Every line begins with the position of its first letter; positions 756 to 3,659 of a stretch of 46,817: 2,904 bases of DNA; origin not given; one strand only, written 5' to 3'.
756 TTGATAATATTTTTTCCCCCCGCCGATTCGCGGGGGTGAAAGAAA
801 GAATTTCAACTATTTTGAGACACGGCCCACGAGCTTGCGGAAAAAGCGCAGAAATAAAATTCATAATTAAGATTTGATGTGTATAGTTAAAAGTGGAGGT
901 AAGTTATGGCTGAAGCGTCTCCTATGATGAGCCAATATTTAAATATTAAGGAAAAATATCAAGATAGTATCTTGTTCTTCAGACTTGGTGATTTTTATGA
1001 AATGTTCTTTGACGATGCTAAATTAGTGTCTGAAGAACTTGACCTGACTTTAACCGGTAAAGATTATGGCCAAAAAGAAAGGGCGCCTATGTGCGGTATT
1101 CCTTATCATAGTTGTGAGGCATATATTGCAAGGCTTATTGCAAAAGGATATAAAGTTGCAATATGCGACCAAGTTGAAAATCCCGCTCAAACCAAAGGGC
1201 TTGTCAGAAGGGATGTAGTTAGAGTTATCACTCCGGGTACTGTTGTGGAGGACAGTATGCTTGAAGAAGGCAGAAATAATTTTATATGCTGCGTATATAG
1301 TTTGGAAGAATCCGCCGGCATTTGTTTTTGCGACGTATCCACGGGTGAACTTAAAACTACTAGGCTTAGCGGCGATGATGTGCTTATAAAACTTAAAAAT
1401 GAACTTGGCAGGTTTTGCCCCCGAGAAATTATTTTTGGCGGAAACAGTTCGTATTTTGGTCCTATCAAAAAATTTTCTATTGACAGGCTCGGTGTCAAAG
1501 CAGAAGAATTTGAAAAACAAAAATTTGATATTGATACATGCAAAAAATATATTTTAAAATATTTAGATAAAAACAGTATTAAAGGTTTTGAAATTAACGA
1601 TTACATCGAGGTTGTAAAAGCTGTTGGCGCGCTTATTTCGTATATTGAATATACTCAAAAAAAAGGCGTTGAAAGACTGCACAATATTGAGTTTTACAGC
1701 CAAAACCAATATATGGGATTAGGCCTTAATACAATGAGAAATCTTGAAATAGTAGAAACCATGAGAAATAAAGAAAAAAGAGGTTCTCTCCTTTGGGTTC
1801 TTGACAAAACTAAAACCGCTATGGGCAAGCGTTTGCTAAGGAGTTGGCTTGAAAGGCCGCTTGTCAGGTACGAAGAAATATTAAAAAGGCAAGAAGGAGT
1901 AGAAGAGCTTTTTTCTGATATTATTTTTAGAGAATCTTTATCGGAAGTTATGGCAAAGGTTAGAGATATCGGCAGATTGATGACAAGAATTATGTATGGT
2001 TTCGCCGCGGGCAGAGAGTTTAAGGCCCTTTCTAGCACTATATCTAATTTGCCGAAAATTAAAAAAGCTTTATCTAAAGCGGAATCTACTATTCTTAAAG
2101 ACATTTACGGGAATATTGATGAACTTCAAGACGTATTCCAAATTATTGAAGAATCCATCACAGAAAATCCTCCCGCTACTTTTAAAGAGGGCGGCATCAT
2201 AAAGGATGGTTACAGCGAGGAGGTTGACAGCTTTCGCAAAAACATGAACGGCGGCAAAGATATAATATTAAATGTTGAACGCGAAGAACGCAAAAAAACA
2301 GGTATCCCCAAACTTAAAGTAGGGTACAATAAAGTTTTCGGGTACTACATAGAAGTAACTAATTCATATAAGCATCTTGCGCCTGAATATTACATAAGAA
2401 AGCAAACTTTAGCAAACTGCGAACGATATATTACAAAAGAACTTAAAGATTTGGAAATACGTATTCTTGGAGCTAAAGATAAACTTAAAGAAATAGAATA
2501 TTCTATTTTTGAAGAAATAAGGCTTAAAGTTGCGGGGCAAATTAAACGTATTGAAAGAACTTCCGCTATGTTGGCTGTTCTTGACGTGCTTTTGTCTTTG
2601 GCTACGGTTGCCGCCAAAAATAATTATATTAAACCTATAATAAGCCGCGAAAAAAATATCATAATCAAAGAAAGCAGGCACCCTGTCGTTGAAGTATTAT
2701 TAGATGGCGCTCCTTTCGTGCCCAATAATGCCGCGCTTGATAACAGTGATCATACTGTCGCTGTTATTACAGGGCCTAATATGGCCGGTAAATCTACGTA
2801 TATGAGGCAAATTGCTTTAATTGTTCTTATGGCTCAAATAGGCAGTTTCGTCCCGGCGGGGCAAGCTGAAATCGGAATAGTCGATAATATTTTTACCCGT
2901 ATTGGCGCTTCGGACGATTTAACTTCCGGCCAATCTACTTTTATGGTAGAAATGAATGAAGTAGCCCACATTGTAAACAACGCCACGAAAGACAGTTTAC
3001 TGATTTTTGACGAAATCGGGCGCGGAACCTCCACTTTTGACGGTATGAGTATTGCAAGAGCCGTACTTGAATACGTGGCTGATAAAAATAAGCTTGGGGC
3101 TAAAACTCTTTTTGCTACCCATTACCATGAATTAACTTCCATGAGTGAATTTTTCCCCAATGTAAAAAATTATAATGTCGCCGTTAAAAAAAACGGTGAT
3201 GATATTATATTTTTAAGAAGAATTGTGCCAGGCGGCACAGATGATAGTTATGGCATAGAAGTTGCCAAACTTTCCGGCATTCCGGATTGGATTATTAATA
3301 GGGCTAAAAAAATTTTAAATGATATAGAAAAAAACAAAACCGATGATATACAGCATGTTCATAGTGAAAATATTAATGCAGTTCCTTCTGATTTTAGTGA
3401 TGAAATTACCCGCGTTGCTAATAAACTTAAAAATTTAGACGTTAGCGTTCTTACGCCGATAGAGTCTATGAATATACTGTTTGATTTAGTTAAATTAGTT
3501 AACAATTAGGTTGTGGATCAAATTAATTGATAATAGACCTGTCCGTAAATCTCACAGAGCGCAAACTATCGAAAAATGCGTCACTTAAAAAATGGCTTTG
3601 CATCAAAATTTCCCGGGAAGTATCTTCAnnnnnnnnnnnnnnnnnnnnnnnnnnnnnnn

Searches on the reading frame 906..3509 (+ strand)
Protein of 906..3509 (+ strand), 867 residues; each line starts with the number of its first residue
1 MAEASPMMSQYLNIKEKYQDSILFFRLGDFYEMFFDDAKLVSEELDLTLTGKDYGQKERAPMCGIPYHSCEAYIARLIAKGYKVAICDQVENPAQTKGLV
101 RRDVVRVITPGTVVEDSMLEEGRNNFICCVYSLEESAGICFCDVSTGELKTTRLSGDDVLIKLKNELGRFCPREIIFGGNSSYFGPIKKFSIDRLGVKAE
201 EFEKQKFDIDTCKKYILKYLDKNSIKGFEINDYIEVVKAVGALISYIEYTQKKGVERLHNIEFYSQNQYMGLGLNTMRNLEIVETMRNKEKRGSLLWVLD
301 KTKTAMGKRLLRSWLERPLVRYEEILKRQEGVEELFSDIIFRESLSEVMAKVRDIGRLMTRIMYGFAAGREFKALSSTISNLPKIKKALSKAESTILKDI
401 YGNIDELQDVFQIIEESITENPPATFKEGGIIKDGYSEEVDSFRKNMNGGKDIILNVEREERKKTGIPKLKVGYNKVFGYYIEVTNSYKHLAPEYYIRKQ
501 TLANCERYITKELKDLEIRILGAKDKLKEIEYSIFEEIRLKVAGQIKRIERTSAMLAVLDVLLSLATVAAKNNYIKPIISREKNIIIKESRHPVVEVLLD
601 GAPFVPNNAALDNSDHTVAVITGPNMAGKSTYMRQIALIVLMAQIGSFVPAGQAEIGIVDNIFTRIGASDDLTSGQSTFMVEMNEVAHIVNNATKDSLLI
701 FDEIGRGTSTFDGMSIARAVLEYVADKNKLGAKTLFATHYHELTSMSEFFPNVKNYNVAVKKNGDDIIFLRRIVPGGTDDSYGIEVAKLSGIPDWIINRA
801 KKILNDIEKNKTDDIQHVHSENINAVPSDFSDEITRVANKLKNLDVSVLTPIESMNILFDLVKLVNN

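Call 10: search_protein_families(library=pfam, proteins=[window:906-3509:+])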
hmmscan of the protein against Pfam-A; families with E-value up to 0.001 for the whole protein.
window:906-3509:+ (867 aa): 5 families
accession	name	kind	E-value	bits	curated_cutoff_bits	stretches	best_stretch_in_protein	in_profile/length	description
PF00488.27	MutS_V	-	2.1e-83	279.4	30.2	1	620-808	2-188/188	MutS domain V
PF05192.23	MutS_III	-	6.8e-53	180.3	34.1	1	275-566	1-194/194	MutS domain III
PF01624.25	MutS_I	-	9.5e-47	158.3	20.6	1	6-116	2-112/113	MutS domain I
PF05190.23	MutS_IV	-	3e-27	95.2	22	1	435-525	1-91/92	MutS family domain IV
PF05188.22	MutS_II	-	1.9e-20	74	25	1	125-260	1-131/133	MutS domain II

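Call 12: find_encoding_contigs(protein=window:906-3509:+, flank=10000, max_places=10)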
Protein window:906-3509:+ (867 aa): no gene with exactly this product is on record in the collection.
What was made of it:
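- On IS1-family derivative: The window is the whole contig, and the genome's other contigs could not be retrieved (call 12).
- Tried and rejected: Exact-protein look-up of the window's MutS to recover the rest of the genome found nothing on record (call 12).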

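Call 13: find_homologous_proteins(query=window:906-3509:+, max_evalue=1e-50)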
Query window:906-3509:+ (867 aa): 8000 proteins with E <= 1e-50 among 8000 candidates; the best 120 are listed.
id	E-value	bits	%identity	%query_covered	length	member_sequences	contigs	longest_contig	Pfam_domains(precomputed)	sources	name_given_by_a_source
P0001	0.0e+0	1929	100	100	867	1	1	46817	PF01624.26,PF05192.24,PF05188.24,PF05190.24,PF00488.28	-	-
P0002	0.0e+0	1649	84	100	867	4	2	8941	PF01624.26,PF05192.24,PF05188.24,PF05190.24,PF00488.28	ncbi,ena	-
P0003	0.0e+0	1635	82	100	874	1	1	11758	PF01624.26,PF05192.24,PF05188.24,PF05190.24,PF00488.28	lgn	-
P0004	0.0e+0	1600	81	100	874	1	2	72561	PF01624.26,PF05192.24,PF05188.24,PF05190.24,PF00488.28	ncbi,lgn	-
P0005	0.0e+0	1264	64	100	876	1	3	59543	PF01624.26,PF05192.24,PF05188.24,PF05190.24,PF00488.28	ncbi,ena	-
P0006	0.0e+0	1262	64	100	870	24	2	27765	PF01624.26,PF05192.24,PF05188.24,PF05190.24,PF00488.28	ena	-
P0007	0.0e+0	1224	63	100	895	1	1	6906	PF01624.26,PF05192.24,PF05188.24,PF05190.24,PF00488.28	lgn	-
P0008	0.0e+0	1220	61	100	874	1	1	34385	PF01624.26,PF05192.24,PF05188.24,PF05190.24,PF00488.28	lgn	-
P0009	0.0e+0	1218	62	100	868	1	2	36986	PF01624.26,PF05192.24,PF05188.24,PF05190.24,PF00488.28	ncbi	-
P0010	0.0e+0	1214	64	100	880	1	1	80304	PF01624.26,PF05192.24,PF05188.24,PF05190.24,PF00488.28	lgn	-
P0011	0.0e+0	1213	62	100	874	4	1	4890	PF01624.26,PF05192.24,PF05188.24,PF05190.24,PF00488.28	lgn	-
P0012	0.0e+0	1213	62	100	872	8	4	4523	PF01624.26,PF05192.24,PF05188.24,PF05190.24,PF00488.28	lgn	-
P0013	0.0e+0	1199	60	100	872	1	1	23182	PF01624.26,PF05192.24,PF05188.24,PF05190.24,PF00488.28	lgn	-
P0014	0.0e+0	1198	61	100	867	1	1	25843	PF01624.26,PF05192.24,PF05188.24,PF05190.24,PF00488.28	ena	-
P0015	0.0e+0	1195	62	100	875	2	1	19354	PF01624.26,PF05192.24,PF05188.24,PF05190.24,PF00488.28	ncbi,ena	-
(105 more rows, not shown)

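Call 14: find_encoding_contigs(protein=P0004, flank=10000, max_places=4)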
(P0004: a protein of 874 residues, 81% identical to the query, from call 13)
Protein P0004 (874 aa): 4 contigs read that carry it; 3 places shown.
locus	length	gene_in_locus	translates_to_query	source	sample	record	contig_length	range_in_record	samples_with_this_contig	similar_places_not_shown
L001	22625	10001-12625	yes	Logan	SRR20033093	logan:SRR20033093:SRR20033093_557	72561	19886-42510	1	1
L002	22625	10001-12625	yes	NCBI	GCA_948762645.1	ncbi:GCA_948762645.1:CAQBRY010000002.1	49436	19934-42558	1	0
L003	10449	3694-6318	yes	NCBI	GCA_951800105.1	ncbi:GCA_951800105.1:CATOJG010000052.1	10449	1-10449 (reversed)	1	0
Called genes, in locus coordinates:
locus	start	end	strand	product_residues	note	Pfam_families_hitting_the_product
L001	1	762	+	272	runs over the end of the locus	PF01177:Asp_Glu_race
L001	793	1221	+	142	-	PF09148:DUF1934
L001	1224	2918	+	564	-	PF03485:Arg_tRNA_synt_N, PF00750:tRNA-synt_1d, PF05746:DALR_1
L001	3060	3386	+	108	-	PF00829:Ribosomal_L21p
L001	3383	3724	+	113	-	PF04327:Peptidase_Prp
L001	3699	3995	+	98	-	PF01016:Ribosomal_L27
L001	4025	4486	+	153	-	-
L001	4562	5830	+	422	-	PF01018:GTP1_OBG, PF01926:MMR_HSR1, PF02421:FeoB_N, PF09269:DUF1967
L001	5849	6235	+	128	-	PF00636:Ribonuclease_3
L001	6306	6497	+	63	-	-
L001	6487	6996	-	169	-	PF18927:CrtO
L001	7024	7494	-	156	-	-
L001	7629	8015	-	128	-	PF02452:PemK_toxin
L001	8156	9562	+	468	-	PF00919:UPF0004, PF04055:Radical_SAM, PF01938:TRAM (faint)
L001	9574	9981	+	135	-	PF06133:Com_YlbF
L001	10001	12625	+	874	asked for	PF01624:MutS_I, PF05188:MutS_II, PF05192:MutS_III, PF05190:MutS_IV, PF00488:MutS_V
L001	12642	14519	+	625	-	PF02518:HATPase_c (weak), PF13589:HATPase_c_3, PF01119:DNA_mis_repair, PF08676:MutL_C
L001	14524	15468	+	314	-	PF01745:IPT, PF01715:IPPT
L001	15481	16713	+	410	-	PF26018:BSH_RND_rel (weak), PF26011:Beta-barrel_RND_rel (weak)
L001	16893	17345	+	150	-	PF04472:SepF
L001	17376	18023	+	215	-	PF05103:DivIVA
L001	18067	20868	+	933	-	PF00133:tRNA-synt_1, PF01406:tRNA-synt_1e (faint), PF09334:tRNA-synt_1g, PF13603:tRNA-synt_1_2 (weak), PF09334:tRNA-synt_1g (weak), PF01921:tRNA-synt_1f (weak), PF08264:Anticodon_1, PF06827:zf-FPG_IleRS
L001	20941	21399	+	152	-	PF01252:Peptidase_A8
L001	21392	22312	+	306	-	PF01479:S4, PF00849:PseudoU_synth_2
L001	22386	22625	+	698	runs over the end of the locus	PF13089:PP_kinase_N, PF02503:PP_kinase, PF17941:PP_kinase_C_1, PF13091:PLDc_2 (faint), PF13090:PP_kinase_C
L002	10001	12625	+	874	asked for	PF01624:MutS_I, PF05188:MutS_II, PF05192:MutS_III, PF05190:MutS_IV, PF00488:MutS_V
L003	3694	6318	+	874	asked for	PF01624:MutS_I, PF05188:MutS_II, PF05192:MutS_III, PF05190:MutS_IV, PF00488:MutS_V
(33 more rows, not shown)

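Call 15: find_encoding_contigs(protein=P0002, flank=10000, max_places=4)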
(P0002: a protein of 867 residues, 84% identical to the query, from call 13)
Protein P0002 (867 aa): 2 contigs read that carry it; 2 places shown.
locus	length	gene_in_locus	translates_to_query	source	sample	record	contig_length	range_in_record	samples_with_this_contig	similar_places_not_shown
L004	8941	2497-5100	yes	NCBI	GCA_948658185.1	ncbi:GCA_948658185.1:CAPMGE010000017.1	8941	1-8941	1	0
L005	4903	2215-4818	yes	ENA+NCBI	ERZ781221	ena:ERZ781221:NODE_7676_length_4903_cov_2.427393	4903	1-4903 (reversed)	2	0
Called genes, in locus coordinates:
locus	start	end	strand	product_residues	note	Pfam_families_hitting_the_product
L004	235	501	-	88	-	-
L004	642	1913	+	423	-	-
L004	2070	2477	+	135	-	PF06133:Com_YlbF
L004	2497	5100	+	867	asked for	PF01624:MutS_I, PF05188:MutS_II, PF05192:MutS_III, PF05190:MutS_IV, PF00488:MutS_V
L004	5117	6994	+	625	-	-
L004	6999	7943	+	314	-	PF01745:IPT, PF01715:IPPT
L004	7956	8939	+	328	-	?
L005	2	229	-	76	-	?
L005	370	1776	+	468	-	PF00919:UPF0004, PF04055:Radical_SAM, PF01938:TRAM (faint)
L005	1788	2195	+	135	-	PF06133:Com_YlbF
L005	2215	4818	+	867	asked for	PF01624:MutS_I, PF05188:MutS_II, PF05192:MutS_III, PF05190:MutS_IV, PF00488:MutS_V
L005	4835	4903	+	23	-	?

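Call 16: find_encoding_contigs(protein=P0003, flank=10000, max_places=4)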
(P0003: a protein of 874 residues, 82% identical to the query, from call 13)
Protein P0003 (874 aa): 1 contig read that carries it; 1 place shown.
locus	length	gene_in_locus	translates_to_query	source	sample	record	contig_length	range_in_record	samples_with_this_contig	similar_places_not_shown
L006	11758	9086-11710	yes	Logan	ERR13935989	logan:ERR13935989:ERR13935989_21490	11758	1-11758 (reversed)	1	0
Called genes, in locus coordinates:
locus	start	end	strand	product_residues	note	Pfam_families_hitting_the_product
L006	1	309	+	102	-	?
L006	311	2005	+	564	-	PF03485:Arg_tRNA_synt_N, PF00750:tRNA-synt_1d, PF05746:DALR_1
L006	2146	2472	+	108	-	PF00829:Ribosomal_L21p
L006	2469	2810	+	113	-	PF04327:Peptidase_Prp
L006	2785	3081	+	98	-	PF01016:Ribosomal_L27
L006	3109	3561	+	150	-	-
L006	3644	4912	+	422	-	PF01018:GTP1_OBG, PF01926:MMR_HSR1, PF02421:FeoB_N, PF09269:DUF1967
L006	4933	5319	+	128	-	PF00636:Ribonuclease_3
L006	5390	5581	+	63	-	-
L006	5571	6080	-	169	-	PF18927:CrtO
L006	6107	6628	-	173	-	-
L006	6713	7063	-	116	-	PF02452:PemK_toxin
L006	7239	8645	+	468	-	PF00919:UPF0004, PF04055:Radical_SAM, PF01938:TRAM (weak)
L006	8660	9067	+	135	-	PF06133:Com_YlbF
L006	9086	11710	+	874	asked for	PF01624:MutS_I, PF05188:MutS_II, PF05192:MutS_III, PF05190:MutS_IV, PF00488:MutS_V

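Call 39: list_cluster_members(proteins=[P0002, P0004, P0005, P0009])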
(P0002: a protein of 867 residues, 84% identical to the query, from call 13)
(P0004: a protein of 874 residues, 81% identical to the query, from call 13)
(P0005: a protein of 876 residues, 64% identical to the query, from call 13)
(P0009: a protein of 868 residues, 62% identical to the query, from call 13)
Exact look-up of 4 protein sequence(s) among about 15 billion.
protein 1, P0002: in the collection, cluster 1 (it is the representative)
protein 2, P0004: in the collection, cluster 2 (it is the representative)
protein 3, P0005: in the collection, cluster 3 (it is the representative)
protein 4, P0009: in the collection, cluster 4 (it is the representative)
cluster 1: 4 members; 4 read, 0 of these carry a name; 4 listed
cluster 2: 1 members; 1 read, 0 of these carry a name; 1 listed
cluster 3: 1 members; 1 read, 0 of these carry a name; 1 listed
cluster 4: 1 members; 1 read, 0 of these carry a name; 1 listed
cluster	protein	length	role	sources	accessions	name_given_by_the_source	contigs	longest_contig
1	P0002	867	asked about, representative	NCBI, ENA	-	-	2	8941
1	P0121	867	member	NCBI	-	-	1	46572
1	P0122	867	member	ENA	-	-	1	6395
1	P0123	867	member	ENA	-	-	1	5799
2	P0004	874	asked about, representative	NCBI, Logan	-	-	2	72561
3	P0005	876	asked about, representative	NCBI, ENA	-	-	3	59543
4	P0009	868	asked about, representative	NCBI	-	-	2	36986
